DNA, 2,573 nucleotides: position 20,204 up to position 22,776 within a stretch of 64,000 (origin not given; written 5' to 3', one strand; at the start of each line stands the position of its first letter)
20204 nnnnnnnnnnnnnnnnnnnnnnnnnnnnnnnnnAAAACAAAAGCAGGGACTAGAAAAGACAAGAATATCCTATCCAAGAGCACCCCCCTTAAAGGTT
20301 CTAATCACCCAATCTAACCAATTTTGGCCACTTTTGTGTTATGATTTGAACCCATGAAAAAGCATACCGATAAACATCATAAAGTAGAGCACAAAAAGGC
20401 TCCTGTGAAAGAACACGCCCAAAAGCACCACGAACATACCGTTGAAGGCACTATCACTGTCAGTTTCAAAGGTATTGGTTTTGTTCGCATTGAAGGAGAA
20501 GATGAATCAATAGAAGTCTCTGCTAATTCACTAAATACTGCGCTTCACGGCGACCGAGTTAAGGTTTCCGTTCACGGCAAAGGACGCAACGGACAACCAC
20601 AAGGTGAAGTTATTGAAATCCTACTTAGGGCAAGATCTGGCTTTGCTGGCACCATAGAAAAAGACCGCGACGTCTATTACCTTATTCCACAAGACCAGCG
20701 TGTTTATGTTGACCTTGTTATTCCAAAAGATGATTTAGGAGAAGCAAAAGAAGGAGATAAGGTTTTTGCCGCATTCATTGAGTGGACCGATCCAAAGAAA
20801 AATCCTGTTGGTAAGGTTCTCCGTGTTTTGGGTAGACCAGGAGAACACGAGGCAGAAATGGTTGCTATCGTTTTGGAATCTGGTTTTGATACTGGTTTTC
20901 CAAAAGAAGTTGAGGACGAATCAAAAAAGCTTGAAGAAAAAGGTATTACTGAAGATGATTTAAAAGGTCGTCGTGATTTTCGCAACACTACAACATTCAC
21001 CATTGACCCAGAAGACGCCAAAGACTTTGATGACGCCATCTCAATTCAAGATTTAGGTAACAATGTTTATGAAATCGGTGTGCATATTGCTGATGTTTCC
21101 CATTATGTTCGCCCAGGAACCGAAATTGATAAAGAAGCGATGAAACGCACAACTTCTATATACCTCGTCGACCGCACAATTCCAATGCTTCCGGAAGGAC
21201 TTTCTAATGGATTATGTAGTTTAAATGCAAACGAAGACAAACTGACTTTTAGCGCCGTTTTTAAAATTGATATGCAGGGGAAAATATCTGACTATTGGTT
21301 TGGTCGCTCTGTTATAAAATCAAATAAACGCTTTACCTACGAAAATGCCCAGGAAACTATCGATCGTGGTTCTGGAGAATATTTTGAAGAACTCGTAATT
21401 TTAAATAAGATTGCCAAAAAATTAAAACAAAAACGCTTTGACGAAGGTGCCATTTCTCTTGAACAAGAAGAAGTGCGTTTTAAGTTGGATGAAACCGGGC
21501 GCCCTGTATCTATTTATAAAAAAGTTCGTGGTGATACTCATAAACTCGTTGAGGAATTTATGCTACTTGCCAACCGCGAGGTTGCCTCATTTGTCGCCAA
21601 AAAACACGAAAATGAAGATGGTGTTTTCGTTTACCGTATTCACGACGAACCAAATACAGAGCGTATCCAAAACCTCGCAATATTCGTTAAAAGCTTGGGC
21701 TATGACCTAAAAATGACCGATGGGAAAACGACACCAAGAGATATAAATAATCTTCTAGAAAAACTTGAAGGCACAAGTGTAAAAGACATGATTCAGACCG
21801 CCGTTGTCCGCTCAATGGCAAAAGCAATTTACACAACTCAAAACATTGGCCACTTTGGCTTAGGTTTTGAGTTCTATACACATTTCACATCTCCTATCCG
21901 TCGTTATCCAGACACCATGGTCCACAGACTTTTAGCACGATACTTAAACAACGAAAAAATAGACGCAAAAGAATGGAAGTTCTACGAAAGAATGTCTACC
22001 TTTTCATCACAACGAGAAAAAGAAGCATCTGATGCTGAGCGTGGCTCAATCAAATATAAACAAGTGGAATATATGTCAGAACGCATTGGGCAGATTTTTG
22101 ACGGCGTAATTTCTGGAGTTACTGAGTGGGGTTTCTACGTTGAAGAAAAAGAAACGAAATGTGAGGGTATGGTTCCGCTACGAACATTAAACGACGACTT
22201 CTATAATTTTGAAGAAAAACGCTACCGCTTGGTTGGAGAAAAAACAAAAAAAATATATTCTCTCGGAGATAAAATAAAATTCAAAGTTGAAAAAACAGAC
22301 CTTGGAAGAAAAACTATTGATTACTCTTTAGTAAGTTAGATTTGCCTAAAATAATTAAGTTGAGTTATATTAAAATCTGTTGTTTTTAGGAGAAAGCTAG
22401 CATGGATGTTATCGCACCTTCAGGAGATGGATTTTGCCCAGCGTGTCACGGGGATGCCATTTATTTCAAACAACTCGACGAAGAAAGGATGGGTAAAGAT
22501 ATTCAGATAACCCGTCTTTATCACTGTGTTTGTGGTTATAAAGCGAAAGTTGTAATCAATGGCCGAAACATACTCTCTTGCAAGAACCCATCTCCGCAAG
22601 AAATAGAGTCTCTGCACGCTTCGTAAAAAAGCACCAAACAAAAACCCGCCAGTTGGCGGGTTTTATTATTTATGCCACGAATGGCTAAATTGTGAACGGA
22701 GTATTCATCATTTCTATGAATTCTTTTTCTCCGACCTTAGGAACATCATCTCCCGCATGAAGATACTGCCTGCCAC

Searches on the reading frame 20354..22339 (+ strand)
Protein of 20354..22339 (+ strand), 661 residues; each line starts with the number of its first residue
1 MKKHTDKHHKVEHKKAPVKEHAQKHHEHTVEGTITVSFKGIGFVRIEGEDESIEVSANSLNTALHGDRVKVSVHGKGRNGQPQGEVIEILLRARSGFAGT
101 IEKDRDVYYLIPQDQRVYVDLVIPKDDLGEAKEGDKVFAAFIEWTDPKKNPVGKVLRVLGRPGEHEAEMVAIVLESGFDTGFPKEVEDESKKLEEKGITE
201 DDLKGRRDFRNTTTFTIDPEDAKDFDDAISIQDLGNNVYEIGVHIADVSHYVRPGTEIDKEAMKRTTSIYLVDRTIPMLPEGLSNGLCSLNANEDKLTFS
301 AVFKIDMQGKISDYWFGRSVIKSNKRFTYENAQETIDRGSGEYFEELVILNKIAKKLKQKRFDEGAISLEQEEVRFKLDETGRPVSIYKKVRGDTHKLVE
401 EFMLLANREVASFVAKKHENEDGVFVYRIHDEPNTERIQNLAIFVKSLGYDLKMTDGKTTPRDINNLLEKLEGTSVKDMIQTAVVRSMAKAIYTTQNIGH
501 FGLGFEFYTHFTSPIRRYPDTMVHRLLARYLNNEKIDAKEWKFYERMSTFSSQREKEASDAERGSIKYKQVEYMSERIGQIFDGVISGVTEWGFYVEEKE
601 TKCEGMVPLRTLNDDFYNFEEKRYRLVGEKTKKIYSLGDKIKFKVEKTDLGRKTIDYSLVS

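Call 7: search_protein_families(library=pfam, proteins=[window:20354-22339:+], max_evalue=1)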
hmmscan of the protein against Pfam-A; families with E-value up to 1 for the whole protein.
window:20354-22339:+ (661 aa): 6 families
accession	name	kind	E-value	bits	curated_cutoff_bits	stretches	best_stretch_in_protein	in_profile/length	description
PF00773.25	RNB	-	8.7e-114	380.6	29.3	1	206-532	1-325/326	RNB domain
PF17876.7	CSD2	-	6.6e-23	81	26.2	2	109-183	1-74/74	Cold shock domain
PF08206.17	OB_RNB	-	1.3e-16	60.4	24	2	32-89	1-58/58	Ribonuclease B OB domain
PF00575.29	S1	-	5.6e-09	36.7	22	1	577-658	3-72/74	S1 RNA binding domain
PF17849.7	OB_Dis3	-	1e-08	35.6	22.8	1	109-176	3-76/77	Dis3-like cold-shock domain 2 (CSD2)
PF25049.1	OB_HELZ2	-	0.0044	17.3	29.3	0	53-94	45-89/90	3'-5' exoribonuclease HELZ2, OB-fold domain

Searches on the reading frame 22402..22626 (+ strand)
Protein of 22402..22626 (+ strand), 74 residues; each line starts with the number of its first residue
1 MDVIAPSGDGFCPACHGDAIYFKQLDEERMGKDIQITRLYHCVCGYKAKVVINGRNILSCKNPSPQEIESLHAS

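Call 7: search_protein_families(library=pfam, proteins=[window:22402-22626:+], max_evalue=1)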
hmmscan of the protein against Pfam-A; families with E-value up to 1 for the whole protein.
window:22402-22626:+ (74 aa): 5 families
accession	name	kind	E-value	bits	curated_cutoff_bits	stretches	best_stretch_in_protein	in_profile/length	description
PF25433.1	DUF7895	-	0.0069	17.2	27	1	7-32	9-34/75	Domain of unknown function (DUF7895)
PF14570.12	zf-RING_4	-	0.047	13.9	27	0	7-16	35-44/48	RING/Ubox like zinc-binding domain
PF01096.23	Zn_ribbon_TFIIS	-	0.075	13.3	21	1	12-47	3-37/39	Transcription factor S-II (TFIIS)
PF08534.16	Redoxin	-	0.094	12.9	26.6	1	10-36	38-65/148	Redoxin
PF12760.12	Zn_ribbon_IS1595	-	0.25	11.8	25.4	0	9-23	17-32/46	Transposase zinc-ribbon domain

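Call 8: find_homologous_proteins(query=window:22402-22626:+, max_evalue=0.01)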
Query window:22402-22626:+ (74 aa): 1 proteins with E <= 0.01 among 1 candidates.
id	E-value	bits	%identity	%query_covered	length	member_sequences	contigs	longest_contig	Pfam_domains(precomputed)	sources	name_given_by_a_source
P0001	2.3e-40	153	90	99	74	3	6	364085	-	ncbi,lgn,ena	-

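Call 11: find_encoding_contigs(protein=P0001, flank=6000, max_places=6)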
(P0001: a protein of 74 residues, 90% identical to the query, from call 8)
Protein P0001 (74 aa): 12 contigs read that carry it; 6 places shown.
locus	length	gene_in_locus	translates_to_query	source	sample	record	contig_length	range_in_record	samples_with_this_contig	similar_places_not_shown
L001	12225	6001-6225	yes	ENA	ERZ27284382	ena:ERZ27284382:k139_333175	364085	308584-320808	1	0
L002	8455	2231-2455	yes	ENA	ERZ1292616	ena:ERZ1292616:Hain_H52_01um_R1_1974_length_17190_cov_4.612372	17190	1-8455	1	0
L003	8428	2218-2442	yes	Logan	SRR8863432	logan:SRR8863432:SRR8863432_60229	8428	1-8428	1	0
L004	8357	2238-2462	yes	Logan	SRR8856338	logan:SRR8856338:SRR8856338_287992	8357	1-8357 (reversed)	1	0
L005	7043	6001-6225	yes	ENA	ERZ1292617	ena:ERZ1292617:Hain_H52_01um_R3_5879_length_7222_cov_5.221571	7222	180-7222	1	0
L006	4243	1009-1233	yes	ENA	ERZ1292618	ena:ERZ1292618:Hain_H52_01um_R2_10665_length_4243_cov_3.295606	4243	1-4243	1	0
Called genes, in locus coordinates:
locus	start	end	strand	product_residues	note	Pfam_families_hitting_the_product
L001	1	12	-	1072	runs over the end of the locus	PF04563:RNA_pol_Rpb2_1, PF04561:RNA_pol_Rpb2_2, PF04565:RNA_pol_Rpb2_3, PF10385:RNA_pol_Rpb2_45, PF00562:RNA_pol_Rpb2_6, PF04560:RNA_pol_Rpb2_7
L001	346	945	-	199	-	PF01746:tRNA_m1G_MT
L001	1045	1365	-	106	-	-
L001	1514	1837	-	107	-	PF13083:KH_KhpA-B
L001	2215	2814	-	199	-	-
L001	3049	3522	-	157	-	-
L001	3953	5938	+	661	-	PF08206:OB_RNB, PF17849:OB_Dis3, PF17876:CSD2, PF00773:RNB, PF00575:S1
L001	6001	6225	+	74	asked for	-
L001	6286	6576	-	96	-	-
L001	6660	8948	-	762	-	PF00005:ABC_tran (faint), PF02463:SMC_N, PF13175:AAA_15, PF13476:AAA_23, PF13304:AAA_21 (weak)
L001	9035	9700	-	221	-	-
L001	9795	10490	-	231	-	PF22935:RM44_endonuclase, PF14622:Ribonucleas_3_3, PF00636:Ribonuclease_3, PF00035:dsrm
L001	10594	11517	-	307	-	PF01029:NusB, PF00293:NUDIX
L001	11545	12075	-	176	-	PF01783:Ribosomal_L32p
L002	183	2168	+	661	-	PF08206:OB_RNB, PF17849:OB_Dis3, PF17876:CSD2, PF00773:RNB, PF00575:S1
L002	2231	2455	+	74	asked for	-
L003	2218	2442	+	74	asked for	-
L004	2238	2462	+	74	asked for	-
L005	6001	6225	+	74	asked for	-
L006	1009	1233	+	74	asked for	-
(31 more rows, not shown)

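Call 20: find_homologous_proteins(query=A2, max_evalue=0.01)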
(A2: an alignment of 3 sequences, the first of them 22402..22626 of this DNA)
Query A2 (3 sequences) (74 aa, profile of the alignment): 1 proteins with E <= 0.01 among 4 candidates.
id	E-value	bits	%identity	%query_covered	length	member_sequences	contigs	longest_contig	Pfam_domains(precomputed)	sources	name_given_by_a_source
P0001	3.0e-44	166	90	99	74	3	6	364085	-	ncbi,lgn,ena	-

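Call 36: search_protein_families(library=phrogs, proteins=[window:22402-22626:+], max_evalue=0.1)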
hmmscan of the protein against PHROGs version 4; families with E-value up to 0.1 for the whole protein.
window:22402-22626:+ (74 aa): 0 families

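Call 48: search_protein_families(library=ncbifam, proteins=[window:22402-22626:+], max_evalue=0.1)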
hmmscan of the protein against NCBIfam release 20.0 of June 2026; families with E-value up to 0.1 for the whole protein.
window:22402-22626:+ (74 aa): 1 family
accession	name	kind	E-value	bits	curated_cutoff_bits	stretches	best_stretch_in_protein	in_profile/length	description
NF042972.1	AcrlCoAredClosAcrC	equivalog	0.055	12.1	640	1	15-57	336-376/378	acryloyl-CoA reductase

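Call 49: search_protein_families(library=padloc, proteins=[window:22402-22626:+], max_evalue=0.1)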
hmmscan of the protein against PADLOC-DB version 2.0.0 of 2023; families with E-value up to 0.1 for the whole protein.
window:22402-22626:+ (74 aa): 0 families

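Call 56: find_related_loci(query=A2, collection=viral_contigs, flank=5000)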
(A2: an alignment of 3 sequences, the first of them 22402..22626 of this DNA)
Query A2 (74 aa) in viral_contigs; peptide patterns used: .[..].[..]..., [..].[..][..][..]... (x = any residue, [..] = any of these).
78 stretches matched a pattern, but none encodes a relative of the query by tblastn (E <= 1e-3).

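Call 57: search_dna_similar(query=window:22402-22626:+, collection=phages, mode=protein, max_evalue=0.01)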
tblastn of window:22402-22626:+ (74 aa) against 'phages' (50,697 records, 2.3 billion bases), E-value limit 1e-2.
No match.

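Call 62: search_protein_families(library=pfam, alignment_id=A2, max_evalue=1)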
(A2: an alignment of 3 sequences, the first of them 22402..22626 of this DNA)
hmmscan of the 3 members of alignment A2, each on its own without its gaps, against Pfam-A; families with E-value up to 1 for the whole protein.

A. member 1, window:22402-22626:+ (74 aa): 5 families
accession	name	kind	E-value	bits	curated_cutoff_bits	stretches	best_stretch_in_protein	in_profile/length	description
PF25433.1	DUF7895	-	0.0069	17.2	27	1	7-32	9-34/75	Domain of unknown function (DUF7895)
PF14570.12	zf-RING_4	-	0.047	13.9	27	0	7-16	35-44/48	RING/Ubox like zinc-binding domain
PF01096.23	Zn_ribbon_TFIIS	-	0.075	13.3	21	1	12-47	3-37/39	Transcription factor S-II (TFIIS)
PF08534.16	Redoxin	-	0.094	12.9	26.6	1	10-36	38-65/148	Redoxin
PF12760.12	Zn_ribbon_IS1595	-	0.25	11.8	25.4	0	9-23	17-32/46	Transposase zinc-ribbon domain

B. families by the number of members that match (of 3 scanned): 7 families
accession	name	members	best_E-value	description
PF25433.1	DUF7895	2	0.0012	Domain of unknown function (DUF7895)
PF08534.16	Redoxin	2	0.019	Redoxin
PF14570.12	zf-RING_4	2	0.047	RING/Ubox like zinc-binding domain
PF01096.23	Zn_ribbon_TFIIS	2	0.048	Transcription factor S-II (TFIIS)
PF07150.16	DUF1390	1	0.12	Protein of unknown function (DUF1390)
PF12760.12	Zn_ribbon_IS1595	1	0.25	Transposase zinc-ribbon domain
PF17915.7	zf_Rg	1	0.61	Reverse gyrase zinc finger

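Call 63: search_solved_structures(query=A2, max_evalue=1, show_alignments=2)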
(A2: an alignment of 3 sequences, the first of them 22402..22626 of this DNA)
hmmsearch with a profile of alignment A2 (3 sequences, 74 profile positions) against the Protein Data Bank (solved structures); distinct sequences matched with E-value up to 1: 8.
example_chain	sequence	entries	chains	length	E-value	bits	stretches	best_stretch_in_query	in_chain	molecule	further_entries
5fj8_I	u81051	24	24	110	0.0099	18.7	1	12-49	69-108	DNA-DIRECTED RNA POLYMERASE III SUBUNIT RPC10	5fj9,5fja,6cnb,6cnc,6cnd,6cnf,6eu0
3qt1_I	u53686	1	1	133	0.26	14.2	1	6-49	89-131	DNA-directed RNA polymerase II subunit RPB9, DNA-directed RNA polymerase III subunit RPC10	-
2vf7_A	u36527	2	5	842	0.36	13.7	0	6-34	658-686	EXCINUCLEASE ABC, SUBUNIT A. | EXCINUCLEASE ABC SUBUNIT A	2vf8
6tlx_A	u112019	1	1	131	0.56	13.1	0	26-48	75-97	Protein kinase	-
7a6h_I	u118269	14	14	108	0.6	13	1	10-47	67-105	DNA-directed RNA polymerase III subunit RPC10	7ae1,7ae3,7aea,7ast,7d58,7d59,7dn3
7fji_I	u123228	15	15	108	0.6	13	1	10-47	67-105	DNA-directed RNA polymerase III subunit RPC10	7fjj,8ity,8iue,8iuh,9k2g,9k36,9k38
3h0g_I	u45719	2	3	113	0.67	12.9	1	6-46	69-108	DNA-directed RNA polymerase II subunit RPB9 | RNA polymerase II subunit Rpb9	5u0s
1ur6_B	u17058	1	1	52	0.86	12.5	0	6-16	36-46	POTENTIAL TRANSCRIPTIONAL REPRESSOR NOT4HP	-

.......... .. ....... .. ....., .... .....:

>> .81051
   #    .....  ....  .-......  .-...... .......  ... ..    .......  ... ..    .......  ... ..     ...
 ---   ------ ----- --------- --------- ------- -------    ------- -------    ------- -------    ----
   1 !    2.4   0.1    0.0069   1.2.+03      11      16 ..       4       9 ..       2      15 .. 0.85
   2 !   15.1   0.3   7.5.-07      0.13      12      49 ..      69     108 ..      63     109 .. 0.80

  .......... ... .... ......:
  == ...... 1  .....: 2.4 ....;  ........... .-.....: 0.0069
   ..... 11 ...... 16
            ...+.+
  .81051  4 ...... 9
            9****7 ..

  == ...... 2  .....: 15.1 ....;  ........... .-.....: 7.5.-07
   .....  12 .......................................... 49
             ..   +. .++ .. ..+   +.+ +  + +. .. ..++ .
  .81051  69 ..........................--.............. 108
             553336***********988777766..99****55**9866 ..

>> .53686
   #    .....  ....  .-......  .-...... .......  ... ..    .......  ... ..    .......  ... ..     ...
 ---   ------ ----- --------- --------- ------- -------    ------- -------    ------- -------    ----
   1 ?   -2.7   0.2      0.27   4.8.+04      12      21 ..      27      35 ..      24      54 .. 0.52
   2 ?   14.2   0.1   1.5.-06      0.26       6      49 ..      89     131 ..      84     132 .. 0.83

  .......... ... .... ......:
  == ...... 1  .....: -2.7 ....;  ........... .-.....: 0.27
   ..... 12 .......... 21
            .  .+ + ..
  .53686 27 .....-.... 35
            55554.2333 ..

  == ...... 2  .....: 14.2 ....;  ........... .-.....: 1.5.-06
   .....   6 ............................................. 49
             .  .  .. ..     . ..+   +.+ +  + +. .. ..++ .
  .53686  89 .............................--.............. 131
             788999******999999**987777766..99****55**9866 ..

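Call 78: search_dna_similar(query=window:22402-22626:+, collection=plasmids, mode=protein, max_evalue=0.01)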
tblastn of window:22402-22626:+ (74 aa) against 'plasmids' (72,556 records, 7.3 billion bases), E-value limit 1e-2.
No match.

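Call 82: search_protein_families(library=pfam, proteins=[L001:2215-2814:-, L001:1045-1365:-], max_evalue=0.01)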
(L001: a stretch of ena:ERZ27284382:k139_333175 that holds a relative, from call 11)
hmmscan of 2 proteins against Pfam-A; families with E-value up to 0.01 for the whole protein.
L001:2215-2814:- (199 aa): 0 families

L001:1045-1365:- (106 aa): 0 families
